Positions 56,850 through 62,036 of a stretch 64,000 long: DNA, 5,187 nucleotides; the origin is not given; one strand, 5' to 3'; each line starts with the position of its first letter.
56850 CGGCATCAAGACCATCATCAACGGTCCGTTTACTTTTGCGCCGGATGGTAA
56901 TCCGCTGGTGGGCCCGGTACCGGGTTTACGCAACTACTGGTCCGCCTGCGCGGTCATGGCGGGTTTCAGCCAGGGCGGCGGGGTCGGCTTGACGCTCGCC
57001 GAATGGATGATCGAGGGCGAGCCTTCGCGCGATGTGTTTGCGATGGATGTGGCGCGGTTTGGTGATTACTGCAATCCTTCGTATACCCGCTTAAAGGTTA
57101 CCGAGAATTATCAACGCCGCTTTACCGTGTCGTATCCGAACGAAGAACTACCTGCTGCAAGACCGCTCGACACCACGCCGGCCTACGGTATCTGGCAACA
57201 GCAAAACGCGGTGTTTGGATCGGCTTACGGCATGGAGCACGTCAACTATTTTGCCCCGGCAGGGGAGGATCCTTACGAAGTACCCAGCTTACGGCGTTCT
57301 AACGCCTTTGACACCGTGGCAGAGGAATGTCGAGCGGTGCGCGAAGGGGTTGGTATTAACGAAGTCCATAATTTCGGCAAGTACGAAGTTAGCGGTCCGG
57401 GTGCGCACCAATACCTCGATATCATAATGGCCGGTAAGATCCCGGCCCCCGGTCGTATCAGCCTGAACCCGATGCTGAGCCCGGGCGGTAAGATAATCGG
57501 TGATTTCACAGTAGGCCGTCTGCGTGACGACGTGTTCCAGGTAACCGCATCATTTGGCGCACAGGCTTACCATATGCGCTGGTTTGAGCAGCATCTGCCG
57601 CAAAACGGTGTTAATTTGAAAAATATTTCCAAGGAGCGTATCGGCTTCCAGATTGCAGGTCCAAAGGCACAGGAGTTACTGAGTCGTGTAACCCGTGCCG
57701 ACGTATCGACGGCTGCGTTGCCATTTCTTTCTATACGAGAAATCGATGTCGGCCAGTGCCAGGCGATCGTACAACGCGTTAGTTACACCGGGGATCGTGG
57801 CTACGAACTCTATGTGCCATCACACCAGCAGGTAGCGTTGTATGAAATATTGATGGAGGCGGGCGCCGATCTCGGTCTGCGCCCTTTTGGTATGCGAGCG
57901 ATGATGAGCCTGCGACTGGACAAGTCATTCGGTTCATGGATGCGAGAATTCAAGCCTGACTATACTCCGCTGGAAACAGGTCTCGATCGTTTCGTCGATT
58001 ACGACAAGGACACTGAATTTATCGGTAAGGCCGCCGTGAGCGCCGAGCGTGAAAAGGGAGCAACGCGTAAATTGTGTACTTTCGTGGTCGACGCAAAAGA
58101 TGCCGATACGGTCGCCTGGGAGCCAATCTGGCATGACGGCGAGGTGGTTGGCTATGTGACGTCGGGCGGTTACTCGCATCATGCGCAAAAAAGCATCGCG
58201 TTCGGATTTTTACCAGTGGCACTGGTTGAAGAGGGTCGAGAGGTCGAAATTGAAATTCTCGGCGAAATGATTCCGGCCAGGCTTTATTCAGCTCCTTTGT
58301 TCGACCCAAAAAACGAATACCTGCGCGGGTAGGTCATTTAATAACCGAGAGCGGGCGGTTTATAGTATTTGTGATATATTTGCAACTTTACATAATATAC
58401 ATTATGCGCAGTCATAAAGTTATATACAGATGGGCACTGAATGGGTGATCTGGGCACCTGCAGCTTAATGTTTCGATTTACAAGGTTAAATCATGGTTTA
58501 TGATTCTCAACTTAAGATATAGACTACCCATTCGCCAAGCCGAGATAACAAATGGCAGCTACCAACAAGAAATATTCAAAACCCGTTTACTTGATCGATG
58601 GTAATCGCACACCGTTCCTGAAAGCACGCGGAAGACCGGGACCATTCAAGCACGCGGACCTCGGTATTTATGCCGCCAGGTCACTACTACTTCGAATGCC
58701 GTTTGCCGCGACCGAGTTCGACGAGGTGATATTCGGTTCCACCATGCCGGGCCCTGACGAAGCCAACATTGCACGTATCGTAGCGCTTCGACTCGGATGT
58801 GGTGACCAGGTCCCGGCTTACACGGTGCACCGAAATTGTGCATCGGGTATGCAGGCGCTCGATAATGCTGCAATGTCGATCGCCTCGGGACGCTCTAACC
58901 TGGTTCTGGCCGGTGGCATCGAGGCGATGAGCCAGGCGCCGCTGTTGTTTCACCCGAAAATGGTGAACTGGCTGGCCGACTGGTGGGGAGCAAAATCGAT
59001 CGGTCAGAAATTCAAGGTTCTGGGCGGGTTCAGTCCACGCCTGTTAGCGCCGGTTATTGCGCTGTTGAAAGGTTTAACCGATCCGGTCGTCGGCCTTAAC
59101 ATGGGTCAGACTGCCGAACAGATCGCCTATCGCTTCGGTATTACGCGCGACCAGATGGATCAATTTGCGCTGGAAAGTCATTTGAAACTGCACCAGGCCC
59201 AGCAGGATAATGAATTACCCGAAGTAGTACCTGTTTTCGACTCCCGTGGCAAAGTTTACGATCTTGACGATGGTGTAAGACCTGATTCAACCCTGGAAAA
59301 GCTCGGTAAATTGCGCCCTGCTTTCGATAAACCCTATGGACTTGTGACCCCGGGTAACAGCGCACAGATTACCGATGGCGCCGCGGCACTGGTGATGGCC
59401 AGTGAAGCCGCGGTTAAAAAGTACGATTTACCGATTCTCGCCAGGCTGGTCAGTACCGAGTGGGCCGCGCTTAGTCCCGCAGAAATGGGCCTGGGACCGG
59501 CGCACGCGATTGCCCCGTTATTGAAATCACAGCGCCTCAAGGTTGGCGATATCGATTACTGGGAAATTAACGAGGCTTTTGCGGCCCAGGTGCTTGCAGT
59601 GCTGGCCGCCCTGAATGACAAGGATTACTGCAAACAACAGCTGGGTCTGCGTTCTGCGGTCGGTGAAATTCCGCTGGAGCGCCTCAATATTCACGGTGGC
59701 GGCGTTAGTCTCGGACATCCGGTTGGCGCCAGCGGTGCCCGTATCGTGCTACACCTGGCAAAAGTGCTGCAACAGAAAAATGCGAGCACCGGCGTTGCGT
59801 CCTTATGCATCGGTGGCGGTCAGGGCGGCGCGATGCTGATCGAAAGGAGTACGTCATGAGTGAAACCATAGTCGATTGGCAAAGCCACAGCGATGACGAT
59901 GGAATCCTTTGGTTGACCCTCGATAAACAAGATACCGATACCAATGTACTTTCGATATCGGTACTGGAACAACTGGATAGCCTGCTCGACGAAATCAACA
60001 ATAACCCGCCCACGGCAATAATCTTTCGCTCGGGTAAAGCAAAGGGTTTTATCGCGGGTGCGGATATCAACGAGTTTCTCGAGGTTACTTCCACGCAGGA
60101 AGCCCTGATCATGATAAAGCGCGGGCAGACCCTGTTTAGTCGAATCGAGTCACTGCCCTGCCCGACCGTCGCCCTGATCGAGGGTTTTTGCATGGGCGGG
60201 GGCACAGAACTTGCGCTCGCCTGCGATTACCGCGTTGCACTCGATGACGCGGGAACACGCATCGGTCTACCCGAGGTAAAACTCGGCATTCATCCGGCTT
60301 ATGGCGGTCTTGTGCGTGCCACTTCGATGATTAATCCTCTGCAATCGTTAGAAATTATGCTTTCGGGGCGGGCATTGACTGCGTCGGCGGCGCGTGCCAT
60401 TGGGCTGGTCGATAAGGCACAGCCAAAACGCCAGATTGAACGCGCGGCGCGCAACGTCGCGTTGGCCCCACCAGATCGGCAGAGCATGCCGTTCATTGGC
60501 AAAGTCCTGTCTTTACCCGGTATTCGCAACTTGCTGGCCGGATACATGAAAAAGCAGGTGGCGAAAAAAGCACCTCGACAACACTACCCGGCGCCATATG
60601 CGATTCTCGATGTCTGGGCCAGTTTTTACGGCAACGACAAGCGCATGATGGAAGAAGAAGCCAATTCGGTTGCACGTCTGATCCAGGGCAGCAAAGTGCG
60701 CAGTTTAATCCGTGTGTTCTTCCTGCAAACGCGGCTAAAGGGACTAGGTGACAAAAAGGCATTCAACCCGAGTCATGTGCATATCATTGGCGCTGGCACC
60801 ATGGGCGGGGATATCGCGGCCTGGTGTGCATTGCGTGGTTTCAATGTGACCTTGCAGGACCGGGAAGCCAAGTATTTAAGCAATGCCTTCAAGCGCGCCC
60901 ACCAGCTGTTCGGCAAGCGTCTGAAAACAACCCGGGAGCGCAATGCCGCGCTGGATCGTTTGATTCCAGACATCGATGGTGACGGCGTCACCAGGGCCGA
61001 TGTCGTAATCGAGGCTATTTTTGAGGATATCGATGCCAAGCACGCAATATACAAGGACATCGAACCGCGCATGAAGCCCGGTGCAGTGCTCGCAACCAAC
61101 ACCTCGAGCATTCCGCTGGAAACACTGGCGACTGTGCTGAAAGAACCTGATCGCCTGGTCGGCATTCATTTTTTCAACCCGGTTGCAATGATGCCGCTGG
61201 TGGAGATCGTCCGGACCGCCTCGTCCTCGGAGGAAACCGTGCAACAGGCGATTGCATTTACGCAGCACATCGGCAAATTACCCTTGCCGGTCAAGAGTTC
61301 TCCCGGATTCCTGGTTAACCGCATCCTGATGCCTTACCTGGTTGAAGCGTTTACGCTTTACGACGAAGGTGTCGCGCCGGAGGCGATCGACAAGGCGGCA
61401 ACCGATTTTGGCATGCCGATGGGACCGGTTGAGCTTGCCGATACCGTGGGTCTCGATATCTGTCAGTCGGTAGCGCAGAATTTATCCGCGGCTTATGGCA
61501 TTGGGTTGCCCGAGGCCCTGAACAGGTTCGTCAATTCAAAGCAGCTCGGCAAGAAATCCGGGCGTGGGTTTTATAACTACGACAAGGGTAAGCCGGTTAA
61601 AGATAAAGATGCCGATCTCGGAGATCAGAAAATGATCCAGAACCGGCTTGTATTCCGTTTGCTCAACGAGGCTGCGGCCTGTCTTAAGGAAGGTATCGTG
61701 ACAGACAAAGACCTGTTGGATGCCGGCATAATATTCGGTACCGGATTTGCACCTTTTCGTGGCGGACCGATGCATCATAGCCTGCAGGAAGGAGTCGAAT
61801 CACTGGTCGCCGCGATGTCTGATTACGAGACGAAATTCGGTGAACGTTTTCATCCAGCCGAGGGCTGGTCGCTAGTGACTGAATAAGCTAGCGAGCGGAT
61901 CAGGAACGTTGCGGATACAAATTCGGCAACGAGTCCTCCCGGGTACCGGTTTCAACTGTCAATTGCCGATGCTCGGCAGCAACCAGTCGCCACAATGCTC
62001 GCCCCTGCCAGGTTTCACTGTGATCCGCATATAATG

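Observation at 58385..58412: dif site with converging KOPS: the window contains the replication terminus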

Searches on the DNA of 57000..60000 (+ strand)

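Call 7: search_dna_similar(query=window:57000-60000:+, collection=ecoli_genomes, mode=distant, max_rows=5)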
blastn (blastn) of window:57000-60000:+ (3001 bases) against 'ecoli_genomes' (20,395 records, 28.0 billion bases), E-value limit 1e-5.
No match.

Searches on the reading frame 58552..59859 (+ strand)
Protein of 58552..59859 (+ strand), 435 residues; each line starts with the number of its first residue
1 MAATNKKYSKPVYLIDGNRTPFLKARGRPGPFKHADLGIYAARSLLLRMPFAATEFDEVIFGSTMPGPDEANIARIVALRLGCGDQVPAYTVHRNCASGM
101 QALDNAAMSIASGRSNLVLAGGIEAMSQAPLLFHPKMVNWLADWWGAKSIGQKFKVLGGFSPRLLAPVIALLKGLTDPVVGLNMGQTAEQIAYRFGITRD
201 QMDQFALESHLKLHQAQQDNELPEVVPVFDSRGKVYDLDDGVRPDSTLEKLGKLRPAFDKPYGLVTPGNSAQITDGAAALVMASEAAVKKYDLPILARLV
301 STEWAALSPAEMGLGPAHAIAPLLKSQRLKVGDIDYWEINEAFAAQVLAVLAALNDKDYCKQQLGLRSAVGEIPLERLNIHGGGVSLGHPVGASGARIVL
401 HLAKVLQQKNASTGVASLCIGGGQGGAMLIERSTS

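Call 6: search_protein_families(library=ncbifam, proteins=[window:58552-59859:+])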
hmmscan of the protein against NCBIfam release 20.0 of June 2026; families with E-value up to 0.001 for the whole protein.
window:58552-59859:+ (435 aa): 48 families (the best 25 are shown)
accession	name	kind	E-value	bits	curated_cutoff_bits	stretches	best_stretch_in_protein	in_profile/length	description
NF006030.0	PRK08170.1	equivalog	3.7e-210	698.2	593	1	4-433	4-433/434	acetyl-CoA C-acetyltransferase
TIGR01930.1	AcCoA-C-Actrans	subfamily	1.2e-124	416.1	240.55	1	15-431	2-385/385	acetyl-CoA C-acyltransferase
NF006516.0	PRK08963.1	equivalog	1.3e-95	320.8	560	1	7-432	10-435/436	acetyl-CoA C-acyltransferase FadI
NF006740.0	PRK09268.1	equivalog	3.5e-90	303.1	539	1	4-432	5-431/431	acetyl-CoA C-acetyltransferase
NF004853.0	PRK06205.1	subfamily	1e-82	278.3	551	1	14-433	6-403/404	acetyl-CoA C-acetyltransferase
NF042967.1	AcCoAtase_PhaA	equivalog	5.2e-81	272.8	740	1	11-432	3-395/396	acetyl-CoA acetyltransferase PhaA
TIGR02430.1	pcaF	equivalog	1.7e-80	271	597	1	11-432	2-399/400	3-oxoadipyl-CoA thiolase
NF006551.0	PRK09050.1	subfamily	2.7e-79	267.1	605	1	11-432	3-400/401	3-oxoadipyl-CoA thiolase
NF006552.0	PRK09051.1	subfamily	3.2e-78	263.7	565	1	10-432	4-394/395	beta-ketothiolase BktB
NF005890.0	PRK07851.1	equivalog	1.2e-77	261.6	580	2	178-432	167-404/406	acetyl-CoA C-acetyltransferase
NF005033.0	PRK06445.1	equivalog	1.7e-77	261.2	511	2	180-432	156-394/395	acetyl-CoA C-acetyltransferase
TIGR02446.1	FadI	equivalog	5.1e-77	259.7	711.55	1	12-431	9-428/430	acetyl-CoA C-acyltransferase FadI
NF006510.0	PRK08947.1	equivalog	2.5e-75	253.8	519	2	183-432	146-386/387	acetyl-CoA C-acyltransferase FadA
NF006553.0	PRK09052.1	equivalog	3.7e-75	253.4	567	2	181-432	151-398/399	acetyl-CoA C-acyltransferase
NF006001.0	PRK08131.1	equivalog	4e-74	249.9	622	1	12-433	4-400/401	3-oxoadipyl-CoA thiolase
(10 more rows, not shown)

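Call 8: find_encoding_contigs(protein=window:58552-59859:+, flank=10000, max_places=6)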
Protein window:58552-59859:+ (435 aa): 1 contig read that carries it; 1 place shown.
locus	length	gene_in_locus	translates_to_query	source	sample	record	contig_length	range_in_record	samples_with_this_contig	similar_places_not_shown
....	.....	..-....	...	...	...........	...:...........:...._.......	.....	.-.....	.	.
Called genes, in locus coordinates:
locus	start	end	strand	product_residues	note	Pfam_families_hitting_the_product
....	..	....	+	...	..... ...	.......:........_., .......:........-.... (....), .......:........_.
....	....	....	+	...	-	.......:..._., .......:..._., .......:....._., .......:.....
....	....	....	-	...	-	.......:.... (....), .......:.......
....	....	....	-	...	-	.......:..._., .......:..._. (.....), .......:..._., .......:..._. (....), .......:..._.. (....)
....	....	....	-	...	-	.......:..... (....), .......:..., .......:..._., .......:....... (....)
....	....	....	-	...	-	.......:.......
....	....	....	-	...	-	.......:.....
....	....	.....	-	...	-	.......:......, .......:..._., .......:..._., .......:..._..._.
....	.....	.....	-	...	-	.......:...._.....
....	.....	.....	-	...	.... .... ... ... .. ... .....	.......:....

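Call 13: find_related_loci(query=window:58552-59859:+, collection=genome_contigs, flank=10000)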
Query window:58552-59859:+ (435 aa) in genome_contigs; peptide patterns used: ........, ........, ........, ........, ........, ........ (x = any residue, [..] = any of these).
599 stretches matched a pattern (row limit reached: there are more); 556 encode a relative of the query (tblastn E <= 1e-3); the best 80 are kept; 80 distinct loci.
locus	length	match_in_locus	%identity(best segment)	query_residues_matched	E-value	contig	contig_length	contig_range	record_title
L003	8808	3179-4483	97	1-435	0e+0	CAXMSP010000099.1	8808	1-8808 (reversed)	MAG: uncultured Gammaproteobacteria bacterium isolate 10C-St20-MC-01_bin.30.orig genome assembly, contig: k141_1721151,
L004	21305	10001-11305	91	1-435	0e+0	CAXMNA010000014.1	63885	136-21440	MAG: uncultured Gammaproteobacteria bacterium isolate 07C-BC-St02_bin.9.orig genome assembly, contig: k141_4486479, whol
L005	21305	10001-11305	88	1-435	0e+0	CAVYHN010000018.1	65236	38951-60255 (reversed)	MAG: uncultured Gammaproteobacteria bacterium isolate MFD03551.bin.2.49 genome assembly, contig: contig_28823, whole gen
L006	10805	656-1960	88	1-435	0e+0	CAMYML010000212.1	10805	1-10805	MAG: uncultured Gammaproteobacteria bacterium isolate FO_M_Gamma_012 genome assembly, contig: scaffold_10913, whole geno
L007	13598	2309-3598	89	6-435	0e+0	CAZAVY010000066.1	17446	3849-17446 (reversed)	MAG TPA_asm: uncultured Gammaproteobacteria bacterium isolate binchicken_co24_146 genome assembly, contig: NODE_1042_len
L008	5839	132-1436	91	1-435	0e+0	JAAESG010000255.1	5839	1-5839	MAG: Gammaproteobacteria bacterium isolate Ust_6 UstG_CONTIG1670582, whole genome shotgun sequence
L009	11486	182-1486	91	1-435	0e+0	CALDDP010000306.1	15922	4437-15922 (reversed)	MAG: uncultured Gammaproteobacteria bacterium isolate N1_Bin_MAXBIN__089_1 genome assembly, contig: c_000000209228, whol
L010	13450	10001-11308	87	1-435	0e+0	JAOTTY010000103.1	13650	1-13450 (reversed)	MAG: Gammaproteobacteria bacterium isolate 13_July_SF_Bin35 13_July_SF_Bin35_scaffold_1724_c1, whole genome shotgun sequ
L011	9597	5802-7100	91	3-435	0e+0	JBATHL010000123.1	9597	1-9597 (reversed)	MAG: Gammaproteobacteria bacterium isolate MFD10361_ilm_asm_bin2 k127_156770, whole genome shotgun sequence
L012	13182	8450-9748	90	3-435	0e+0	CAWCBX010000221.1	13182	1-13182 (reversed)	MAG: uncultured Gammaproteobacteria bacterium isolate MFD03551.bin.3.55 genome assembly, contig: contig_98812, whole gen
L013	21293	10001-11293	84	1-431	0e+0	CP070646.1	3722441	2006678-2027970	MAG: Gammaproteobacteria bacterium isolate bin89 chromosome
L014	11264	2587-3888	78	2-435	0e+0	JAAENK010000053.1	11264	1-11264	MAG: Gammaproteobacteria bacterium isolate Bse_30 BseG_CONTIG550027, whole genome shotgun sequence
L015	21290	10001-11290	64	4-433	0e+0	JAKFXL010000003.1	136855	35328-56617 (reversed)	MAG: Gammaproteobacteria bacterium isolate ND3_Bin_17 ND3_0000008, whole genome shotgun sequence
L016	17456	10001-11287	64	4-432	0e+0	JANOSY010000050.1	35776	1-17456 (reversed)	MAG: Candidatus Tenderia sp. isolate VAR_39_metabat_422 VAR_39_k141_6410427, whole genome shotgun sequence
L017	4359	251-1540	64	4-431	0e+0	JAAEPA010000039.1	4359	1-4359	MAG: Gammaproteobacteria bacterium isolate Cca_21 CcaG_CONTIG168862, whole genome shotgun sequence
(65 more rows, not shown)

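Call 33: search_protein_families(library=pfam, proteins=[L012:6112-6609:-, L012:6597-7280:-, L012:7285-7884:-, L012:7893-8276:-, L012:3082-4254:+])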
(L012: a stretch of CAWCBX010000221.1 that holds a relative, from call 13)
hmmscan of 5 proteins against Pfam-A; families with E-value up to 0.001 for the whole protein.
L012:6112-6609:- (165 aa): 0 families

L012:6597-7280:- (227 aa): 2 families
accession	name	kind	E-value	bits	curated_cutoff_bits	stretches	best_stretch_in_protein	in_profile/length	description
PF02630.20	SCO1-SenC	-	1.3e-31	109.7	22.8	1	48-200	2-133/134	SCO1/SenC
PF00578.27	AhpC-TSA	-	2.9e-06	27.6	26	1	47-122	5-74/124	AhpC/TSA family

L012:7285-7884:- (199 aa): 1 family
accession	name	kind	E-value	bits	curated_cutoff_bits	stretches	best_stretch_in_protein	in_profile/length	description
PF04314.18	PCuAC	-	4.8e-29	100.9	29.4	1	70-177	2-108/109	Copper chaperone PCu(A)C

L012:7893-8276:- (127 aa): 1 family
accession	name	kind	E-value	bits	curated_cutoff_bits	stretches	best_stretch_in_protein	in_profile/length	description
PF11162.13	DUF2946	-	0.00096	20.3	23.7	0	20-126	6-117/117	Protein of unknown function (DUF2946)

L012:3082-4254:+ (390 aa): 1 family
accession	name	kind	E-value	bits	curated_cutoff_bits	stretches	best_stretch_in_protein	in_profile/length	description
PF00496.27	SBP_bac_5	-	3.8e-67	227.4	32.4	1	27-377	3-367/368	Bacterial extracellular solute-binding proteins, family 5 Middle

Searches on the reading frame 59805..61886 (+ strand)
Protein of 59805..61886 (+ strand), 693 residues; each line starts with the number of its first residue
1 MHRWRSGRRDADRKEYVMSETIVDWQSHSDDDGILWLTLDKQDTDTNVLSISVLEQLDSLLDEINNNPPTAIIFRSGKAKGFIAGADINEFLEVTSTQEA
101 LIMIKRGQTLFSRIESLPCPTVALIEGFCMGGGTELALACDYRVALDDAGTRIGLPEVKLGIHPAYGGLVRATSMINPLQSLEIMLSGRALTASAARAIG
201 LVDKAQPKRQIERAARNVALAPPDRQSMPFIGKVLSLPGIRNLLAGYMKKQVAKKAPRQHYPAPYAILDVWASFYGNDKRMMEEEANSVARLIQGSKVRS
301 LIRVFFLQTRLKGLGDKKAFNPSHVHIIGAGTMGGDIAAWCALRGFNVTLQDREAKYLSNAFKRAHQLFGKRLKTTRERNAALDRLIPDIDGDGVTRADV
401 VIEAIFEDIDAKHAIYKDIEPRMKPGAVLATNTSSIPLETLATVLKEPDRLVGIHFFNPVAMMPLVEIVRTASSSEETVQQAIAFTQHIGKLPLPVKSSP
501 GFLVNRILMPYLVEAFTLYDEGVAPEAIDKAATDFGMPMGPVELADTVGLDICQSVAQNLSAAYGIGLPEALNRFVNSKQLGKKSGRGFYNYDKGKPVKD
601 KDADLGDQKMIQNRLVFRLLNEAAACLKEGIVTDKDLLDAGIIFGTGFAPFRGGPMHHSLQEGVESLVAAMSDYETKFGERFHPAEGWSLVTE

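Call 6: search_protein_families(library=ncbifam, proteins=[window:59805-61886:+])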
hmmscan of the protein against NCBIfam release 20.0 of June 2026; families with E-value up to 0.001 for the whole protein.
window:59805-61886:+ (693 aa): 86 families (the best 25 are shown)
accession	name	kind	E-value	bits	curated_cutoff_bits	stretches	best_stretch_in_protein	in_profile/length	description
NF008363.0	PRK11154.1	equivalog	2.4e-160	535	869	1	27-687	9-694/708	fatty acid oxidation complex subunit alpha FadJ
NF008727.0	PRK11730.1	equivalog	1.4e-139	466.6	870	1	29-686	12-701/717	fatty acid oxidation complex subunit alpha FadB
TIGR02440.1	FadJ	equivalog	9e-137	457.2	968.45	1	30-686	7-686/699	fatty acid oxidation complex subunit alpha FadJ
TIGR02441.1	fa_ox_alpha_mit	equivalog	2.8e-127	425.7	964.65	2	236-686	248-723/737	fatty acid oxidation complex subunit alpha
TIGR02437.1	FadB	equivalog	2.6e-119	399.6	933.55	1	31-686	14-701/714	fatty acid oxidation complex subunit alpha FadB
NF004474.0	PRK05808.1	subfamily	6.4e-74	248.8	408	1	324-592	5-282/283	3-hydroxybutyryl-CoA dehydrogenase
NF006124.0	PRK08268.1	subfamily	5.2e-72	243.4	508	1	322-603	7-298/507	3-hydroxyacyl-CoA dehydrogenase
NF005715.0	PRK07530.1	equivalog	9.9e-64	215.5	420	1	324-599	6-290/292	3-hydroxybutyryl-CoA dehydrogenase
NF005875.0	PRK07819.1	subfamily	9.2e-62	209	319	1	324-592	7-286/287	3-hydroxybutyryl-CoA dehydrogenase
TIGR02279.1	PaaC-3OHAcCoADH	equivalog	1.1e-60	205.9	669.4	1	323-595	6-288/503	3-hydroxyacyl-CoA dehydrogenase PaaH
NF006722.0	PRK09260.1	equivalog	6.8e-57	192.9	429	1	324-596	4-285/289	3-hydroxyacyl-CoA dehydrogenase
NF006143.0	PRK08293.1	equivalog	1.7e-51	175.3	312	1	324-594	6-289/291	3-hydroxyacyl-CoA dehydrogenase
NF052272.1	Staph_FadB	exception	3.9e-47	160.9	999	2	324-600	5-297/752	3-hydroxyacyl-CoA dehydrogenase/crotonase FadB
NF004699.0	PRK06035.1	equivalog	4.1e-47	160.8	500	1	324-584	5-277/294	3-hydroxyacyl-CoA dehydrogenase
NF042925.1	FHMPC_DH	equivalog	3e-46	158.1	500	1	324-596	2-284/304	5-formyl-3-hydroxy-2-methylpyridine 4-carboxylate 5-dehydrogenase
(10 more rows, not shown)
